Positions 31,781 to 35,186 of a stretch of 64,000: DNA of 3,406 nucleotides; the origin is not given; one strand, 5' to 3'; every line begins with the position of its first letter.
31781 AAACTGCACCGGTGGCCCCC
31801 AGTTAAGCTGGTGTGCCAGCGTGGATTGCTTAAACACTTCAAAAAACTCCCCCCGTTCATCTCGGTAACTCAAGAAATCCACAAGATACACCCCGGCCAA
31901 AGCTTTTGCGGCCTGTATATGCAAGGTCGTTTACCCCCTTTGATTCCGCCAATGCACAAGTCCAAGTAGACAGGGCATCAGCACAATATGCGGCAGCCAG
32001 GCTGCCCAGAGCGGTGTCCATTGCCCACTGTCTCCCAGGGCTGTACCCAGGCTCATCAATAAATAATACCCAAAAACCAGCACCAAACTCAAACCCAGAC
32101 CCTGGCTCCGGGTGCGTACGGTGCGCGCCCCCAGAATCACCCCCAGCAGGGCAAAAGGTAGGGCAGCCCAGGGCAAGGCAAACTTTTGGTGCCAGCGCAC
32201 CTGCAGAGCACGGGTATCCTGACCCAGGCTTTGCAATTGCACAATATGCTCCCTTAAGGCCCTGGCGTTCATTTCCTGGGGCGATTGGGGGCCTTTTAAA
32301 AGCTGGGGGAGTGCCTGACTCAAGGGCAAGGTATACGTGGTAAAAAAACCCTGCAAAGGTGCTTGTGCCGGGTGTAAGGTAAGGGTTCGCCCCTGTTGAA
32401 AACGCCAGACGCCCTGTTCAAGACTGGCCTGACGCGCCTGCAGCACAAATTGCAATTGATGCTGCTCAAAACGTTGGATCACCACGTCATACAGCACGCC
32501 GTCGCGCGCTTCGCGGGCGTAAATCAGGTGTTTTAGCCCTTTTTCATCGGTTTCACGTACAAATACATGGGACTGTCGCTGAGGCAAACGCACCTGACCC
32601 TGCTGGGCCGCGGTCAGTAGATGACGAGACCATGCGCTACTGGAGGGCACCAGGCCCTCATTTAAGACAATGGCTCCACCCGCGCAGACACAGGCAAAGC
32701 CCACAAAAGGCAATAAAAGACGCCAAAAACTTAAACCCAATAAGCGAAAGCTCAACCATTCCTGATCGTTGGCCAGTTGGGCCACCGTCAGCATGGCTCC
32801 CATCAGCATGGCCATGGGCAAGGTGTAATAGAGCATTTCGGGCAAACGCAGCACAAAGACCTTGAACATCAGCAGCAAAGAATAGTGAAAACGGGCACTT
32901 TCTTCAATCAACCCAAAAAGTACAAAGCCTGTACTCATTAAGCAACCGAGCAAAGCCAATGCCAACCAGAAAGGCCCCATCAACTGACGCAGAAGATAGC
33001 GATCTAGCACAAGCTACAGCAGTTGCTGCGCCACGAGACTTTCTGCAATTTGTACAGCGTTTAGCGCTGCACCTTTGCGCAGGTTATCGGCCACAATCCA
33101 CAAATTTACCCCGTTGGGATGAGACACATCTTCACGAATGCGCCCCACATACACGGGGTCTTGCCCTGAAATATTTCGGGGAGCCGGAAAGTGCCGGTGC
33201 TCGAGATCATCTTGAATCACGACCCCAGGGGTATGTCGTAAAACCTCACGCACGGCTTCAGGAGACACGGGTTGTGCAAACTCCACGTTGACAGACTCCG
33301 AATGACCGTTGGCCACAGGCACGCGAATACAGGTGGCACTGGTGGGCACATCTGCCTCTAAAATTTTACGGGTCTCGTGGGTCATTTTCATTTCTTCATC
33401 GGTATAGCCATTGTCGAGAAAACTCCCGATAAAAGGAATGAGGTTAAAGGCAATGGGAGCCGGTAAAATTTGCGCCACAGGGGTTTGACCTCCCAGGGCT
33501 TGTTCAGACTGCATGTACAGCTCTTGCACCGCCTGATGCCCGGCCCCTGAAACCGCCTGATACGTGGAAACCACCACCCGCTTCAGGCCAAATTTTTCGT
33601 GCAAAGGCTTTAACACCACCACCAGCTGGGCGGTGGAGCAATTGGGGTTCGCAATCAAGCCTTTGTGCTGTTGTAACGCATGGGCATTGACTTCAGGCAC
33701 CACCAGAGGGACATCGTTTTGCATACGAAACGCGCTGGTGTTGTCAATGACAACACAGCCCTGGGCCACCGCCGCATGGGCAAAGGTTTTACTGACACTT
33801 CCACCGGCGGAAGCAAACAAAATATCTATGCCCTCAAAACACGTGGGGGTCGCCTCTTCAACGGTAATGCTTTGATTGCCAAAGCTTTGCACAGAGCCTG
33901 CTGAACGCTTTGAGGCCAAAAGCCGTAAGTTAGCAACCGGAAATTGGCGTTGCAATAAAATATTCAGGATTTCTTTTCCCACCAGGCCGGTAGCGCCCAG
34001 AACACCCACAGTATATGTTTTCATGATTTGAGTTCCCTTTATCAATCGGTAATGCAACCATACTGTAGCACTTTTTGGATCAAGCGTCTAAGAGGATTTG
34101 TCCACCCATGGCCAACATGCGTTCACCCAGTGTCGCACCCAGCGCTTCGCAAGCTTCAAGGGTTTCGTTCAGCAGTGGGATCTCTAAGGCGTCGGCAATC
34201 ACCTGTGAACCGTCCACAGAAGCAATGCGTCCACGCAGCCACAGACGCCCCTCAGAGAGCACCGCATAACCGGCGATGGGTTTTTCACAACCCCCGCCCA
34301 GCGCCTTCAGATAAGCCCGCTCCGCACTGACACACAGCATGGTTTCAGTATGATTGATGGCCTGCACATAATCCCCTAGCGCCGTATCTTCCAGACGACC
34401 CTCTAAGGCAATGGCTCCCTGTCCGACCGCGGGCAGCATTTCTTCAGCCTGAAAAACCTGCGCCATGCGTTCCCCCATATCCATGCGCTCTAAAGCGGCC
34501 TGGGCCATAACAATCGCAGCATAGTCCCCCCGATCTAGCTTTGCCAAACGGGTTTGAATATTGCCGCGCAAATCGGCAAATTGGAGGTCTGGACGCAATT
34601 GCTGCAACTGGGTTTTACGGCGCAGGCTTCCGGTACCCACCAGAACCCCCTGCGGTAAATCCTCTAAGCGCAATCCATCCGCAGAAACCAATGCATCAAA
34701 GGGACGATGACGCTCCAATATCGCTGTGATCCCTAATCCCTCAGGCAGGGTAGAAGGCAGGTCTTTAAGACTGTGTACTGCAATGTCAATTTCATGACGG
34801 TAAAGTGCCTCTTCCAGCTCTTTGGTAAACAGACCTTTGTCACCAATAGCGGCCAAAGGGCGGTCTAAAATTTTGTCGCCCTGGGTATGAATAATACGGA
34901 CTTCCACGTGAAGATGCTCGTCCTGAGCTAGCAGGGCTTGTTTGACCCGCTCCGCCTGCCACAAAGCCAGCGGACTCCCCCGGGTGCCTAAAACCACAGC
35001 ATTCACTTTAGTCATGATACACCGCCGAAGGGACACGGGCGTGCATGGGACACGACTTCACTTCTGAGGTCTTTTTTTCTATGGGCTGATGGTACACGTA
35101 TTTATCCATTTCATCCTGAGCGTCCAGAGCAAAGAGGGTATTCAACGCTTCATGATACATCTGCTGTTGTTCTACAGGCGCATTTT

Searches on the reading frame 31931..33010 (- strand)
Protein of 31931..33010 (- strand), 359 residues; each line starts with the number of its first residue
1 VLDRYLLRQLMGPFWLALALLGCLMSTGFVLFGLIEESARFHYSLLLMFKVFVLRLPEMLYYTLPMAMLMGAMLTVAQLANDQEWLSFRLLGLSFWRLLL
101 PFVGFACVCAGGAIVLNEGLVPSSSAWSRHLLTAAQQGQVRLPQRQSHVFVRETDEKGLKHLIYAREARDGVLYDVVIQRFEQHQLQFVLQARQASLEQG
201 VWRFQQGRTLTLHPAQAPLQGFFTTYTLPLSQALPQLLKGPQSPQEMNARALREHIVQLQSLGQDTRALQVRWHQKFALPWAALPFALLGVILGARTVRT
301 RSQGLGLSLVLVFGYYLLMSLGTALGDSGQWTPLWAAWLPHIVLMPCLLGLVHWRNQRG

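Call 54: search_protein_families(library=pfam, proteins=[window:31931-33010:-], max_evalue=0.001)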
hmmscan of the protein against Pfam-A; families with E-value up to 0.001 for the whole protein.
window:31931-33010:- (359 aa): 1 family
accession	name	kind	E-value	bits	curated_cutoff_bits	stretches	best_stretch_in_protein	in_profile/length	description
PF03739.19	LptF_LptG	-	5.4e-72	243.2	27.9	1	4-347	1-346/353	Lipopolysaccharide export system permease LptF/LptG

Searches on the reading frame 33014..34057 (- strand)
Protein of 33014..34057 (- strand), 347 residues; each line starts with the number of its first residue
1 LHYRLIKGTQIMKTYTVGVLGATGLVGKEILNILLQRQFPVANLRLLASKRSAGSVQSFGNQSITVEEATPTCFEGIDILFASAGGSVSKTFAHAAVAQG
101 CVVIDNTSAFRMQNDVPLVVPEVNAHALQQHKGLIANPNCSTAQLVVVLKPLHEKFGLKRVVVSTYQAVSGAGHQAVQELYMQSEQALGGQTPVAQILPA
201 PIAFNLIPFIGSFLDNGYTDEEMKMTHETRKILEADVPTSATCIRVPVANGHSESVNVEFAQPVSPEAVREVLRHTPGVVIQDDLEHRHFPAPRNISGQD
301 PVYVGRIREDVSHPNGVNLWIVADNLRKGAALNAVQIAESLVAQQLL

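Call 54: search_protein_families(library=pfam, proteins=[window:33014-34057:-], max_evalue=0.001)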
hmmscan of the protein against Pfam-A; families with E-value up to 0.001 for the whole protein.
window:33014-34057:- (347 aa): 3 families
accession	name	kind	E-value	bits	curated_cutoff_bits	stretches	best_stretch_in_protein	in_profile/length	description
PF02774.23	Semialdhyde_dhC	-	4.9e-59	200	26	1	149-328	1-184/184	Semialdehyde dehydrogenase, dimerisation domain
PF01118.30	Semialdhyde_dh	-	2.8e-35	121.8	26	1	16-130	1-120/121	Semialdehyde dehydrogenase, NAD binding domain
PF02800.25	Gp_dh_C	-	0.00018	21.5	24.4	0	241-277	74-110/158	Glyceraldehyde 3-phosphate dehydrogenase, C-terminal domain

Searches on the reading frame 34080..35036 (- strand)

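Call 54: search_protein_families(library=pfam, proteins=[window:34080-35036:-], max_evalue=0.001)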
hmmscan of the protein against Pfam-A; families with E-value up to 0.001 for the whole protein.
window:34080-35036:- (318 aa): 2 families
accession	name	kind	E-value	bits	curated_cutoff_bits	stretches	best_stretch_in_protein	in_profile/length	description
PF01379.25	Porphobil_deam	-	6.3e-82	274.6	22.1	1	15-220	2-205/207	Porphobilinogen deaminase, dipyromethane cofactor binding domain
PF03900.20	Porphobil_deamC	-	4.9e-16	59.3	26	1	234-308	2-73/74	Porphobilinogen deaminase, C-terminal domain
